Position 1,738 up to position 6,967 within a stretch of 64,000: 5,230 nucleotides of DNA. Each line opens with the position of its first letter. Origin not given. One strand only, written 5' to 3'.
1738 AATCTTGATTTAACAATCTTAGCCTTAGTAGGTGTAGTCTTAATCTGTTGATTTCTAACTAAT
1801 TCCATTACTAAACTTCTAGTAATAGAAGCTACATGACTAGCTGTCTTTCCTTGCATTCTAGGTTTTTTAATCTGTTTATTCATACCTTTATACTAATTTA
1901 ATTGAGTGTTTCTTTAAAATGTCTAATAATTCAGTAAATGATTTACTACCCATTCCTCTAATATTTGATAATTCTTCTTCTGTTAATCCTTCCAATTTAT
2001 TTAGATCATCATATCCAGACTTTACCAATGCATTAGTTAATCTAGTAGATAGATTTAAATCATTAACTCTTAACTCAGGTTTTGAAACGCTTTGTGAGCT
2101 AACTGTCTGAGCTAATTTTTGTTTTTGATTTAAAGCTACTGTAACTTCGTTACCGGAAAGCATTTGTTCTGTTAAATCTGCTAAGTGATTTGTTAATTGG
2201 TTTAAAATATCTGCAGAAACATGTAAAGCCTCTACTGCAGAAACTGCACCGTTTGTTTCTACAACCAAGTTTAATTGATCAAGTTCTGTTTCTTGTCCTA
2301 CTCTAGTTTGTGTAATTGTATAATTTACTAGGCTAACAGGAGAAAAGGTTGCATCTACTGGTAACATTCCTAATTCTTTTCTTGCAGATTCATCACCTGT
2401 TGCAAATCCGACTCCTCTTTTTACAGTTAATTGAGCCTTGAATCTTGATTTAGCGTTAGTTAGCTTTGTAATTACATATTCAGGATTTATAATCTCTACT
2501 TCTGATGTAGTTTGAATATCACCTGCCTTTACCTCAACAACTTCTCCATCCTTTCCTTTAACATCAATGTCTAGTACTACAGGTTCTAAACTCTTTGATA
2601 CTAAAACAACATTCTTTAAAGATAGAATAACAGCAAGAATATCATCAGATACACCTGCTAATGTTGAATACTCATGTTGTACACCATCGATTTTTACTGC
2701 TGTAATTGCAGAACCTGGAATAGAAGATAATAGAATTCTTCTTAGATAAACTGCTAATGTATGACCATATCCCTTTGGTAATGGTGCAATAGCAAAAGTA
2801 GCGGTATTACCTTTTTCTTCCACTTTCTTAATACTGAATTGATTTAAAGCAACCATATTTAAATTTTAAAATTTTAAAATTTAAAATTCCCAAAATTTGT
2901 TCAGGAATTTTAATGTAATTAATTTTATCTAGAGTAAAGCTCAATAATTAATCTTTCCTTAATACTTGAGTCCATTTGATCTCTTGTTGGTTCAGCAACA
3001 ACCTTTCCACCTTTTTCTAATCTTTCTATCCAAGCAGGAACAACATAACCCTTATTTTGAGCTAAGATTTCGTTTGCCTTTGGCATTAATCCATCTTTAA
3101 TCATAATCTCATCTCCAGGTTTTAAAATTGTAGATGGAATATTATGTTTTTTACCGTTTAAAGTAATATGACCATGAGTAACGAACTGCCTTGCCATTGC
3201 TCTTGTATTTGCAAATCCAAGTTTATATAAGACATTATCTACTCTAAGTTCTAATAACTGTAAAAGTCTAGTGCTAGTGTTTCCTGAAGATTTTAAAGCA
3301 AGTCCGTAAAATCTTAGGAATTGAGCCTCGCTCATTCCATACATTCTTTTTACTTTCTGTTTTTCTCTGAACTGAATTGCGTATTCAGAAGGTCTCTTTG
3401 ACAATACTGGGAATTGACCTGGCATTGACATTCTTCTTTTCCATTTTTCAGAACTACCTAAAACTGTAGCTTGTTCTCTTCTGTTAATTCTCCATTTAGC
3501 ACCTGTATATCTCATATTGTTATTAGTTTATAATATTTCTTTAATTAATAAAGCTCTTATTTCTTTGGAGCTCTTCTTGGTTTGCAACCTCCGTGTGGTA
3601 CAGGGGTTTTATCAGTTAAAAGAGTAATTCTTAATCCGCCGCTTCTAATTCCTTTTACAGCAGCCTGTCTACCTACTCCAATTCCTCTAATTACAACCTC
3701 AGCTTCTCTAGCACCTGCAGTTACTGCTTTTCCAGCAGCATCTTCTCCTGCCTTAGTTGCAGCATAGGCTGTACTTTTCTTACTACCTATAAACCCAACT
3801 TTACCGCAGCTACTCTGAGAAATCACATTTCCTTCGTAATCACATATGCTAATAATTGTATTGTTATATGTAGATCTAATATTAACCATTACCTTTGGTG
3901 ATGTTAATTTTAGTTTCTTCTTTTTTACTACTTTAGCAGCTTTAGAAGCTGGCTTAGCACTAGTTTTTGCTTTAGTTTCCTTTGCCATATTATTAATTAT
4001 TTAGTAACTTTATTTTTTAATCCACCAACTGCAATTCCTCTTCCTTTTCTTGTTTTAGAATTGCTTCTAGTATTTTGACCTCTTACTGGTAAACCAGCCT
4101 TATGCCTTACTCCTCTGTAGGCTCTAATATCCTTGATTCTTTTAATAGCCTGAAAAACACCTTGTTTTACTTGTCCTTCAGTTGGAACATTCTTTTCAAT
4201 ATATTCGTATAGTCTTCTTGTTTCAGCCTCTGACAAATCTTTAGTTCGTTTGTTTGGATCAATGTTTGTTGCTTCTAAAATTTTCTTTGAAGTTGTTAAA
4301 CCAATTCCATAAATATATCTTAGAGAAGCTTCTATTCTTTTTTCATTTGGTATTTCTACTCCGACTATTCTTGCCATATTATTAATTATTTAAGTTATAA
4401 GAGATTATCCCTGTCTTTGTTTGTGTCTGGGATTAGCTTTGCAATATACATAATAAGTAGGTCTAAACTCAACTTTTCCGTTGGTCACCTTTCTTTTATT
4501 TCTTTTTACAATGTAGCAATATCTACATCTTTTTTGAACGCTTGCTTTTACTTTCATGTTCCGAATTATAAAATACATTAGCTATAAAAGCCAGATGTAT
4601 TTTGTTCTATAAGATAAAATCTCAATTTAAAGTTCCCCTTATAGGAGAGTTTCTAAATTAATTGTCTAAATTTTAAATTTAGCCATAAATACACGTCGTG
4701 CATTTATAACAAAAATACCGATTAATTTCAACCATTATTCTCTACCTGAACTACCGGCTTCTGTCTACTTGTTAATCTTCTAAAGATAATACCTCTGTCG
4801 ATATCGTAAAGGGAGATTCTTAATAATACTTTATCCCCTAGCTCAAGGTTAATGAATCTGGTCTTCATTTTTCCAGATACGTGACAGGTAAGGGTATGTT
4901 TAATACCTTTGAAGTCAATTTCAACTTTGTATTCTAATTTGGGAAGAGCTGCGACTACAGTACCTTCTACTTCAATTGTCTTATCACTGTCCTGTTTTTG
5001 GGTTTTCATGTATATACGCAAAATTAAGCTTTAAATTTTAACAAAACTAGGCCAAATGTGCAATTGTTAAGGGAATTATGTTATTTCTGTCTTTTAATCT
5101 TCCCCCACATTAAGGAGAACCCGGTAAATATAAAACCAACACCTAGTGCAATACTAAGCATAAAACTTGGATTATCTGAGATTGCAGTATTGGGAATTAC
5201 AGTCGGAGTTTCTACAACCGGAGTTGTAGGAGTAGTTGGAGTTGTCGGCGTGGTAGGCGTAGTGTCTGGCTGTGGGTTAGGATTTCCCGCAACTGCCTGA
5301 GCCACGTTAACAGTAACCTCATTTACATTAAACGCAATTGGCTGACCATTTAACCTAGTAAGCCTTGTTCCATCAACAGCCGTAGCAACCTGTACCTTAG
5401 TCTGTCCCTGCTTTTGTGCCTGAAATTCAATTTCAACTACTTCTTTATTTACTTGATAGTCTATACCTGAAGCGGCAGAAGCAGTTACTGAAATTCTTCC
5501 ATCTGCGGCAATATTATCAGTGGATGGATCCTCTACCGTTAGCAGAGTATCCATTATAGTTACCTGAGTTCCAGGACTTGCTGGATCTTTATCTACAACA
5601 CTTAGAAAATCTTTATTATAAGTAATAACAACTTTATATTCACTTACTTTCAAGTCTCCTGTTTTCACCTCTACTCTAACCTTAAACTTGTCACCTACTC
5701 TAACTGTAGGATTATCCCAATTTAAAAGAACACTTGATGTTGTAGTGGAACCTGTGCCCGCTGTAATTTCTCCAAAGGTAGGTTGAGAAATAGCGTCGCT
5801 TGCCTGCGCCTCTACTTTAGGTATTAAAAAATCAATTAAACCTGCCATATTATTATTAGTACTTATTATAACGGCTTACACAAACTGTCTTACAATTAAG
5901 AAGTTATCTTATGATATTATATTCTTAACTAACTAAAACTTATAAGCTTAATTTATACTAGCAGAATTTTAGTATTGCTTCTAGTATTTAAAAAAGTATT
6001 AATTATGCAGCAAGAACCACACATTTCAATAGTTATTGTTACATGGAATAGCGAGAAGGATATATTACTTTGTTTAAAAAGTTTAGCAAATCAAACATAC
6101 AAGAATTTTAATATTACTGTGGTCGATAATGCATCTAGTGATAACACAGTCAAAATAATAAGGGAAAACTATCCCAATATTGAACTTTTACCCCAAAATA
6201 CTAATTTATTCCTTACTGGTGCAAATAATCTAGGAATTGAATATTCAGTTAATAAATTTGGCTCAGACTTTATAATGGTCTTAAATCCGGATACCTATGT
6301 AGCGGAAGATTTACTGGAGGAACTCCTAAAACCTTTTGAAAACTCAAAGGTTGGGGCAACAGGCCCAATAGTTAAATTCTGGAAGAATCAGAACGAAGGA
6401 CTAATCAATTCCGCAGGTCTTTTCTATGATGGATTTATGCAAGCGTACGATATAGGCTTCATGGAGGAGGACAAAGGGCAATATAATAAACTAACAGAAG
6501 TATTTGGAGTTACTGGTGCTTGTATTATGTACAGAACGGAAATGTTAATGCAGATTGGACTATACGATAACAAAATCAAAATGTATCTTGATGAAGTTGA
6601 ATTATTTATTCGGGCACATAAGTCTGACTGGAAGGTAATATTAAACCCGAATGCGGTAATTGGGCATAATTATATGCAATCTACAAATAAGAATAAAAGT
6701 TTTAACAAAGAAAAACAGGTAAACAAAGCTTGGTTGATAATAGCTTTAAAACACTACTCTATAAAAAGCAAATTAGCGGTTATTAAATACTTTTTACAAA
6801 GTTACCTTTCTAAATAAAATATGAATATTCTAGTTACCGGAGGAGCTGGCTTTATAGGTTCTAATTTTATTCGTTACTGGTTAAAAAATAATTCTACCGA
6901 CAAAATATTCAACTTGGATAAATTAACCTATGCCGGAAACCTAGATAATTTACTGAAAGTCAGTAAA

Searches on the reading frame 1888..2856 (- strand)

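Call 69: search_protein_families(library=pfam, proteins=[window:1888-2856:-], max_evalue=0.00001)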
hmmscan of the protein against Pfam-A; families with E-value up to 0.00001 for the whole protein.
window:1888-2856:- (322 aa): 3 families
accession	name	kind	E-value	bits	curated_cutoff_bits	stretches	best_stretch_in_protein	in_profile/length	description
PF01000.31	RNA_pol_A_bac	-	8.7e-23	81.2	33.9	1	54-172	1-119/119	RNA polymerase Rpb3/RpoA insert domain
PF01193.29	RNA_pol_L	-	2.3e-16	59.7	24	1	25-220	2-72/74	RNA polymerase Rpb3/Rpb11 dimerisation domain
PF03118.21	RNA_pol_A_CTD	-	2.1e-12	47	23.8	1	258-315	9-66/67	Bacterial RNA polymerase, alpha chain C terminal domain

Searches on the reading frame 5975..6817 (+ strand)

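Call 69: search_protein_families(library=pfam, proteins=[window:5975-6817:+], max_evalue=0.00001)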
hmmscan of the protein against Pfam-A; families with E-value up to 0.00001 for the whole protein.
window:5975-6817:+ (280 aa): 3 families
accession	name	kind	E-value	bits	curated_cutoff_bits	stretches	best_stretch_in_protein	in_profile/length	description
PF00535.33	Glycos_transf_2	-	8.7e-27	94.5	23.3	1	18-194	1-167/168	Glycosyl transferase family 2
PF13641.12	Glyco_tranf_2_3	-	1.5e-16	61.6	27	1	15-236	1-213/230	Glycosyltransferase like family 2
PF10111.15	Glyco_tranf_2_2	-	1.9e-07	31.3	27.3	1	18-217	1-202/276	Glycosyltransferase like family 2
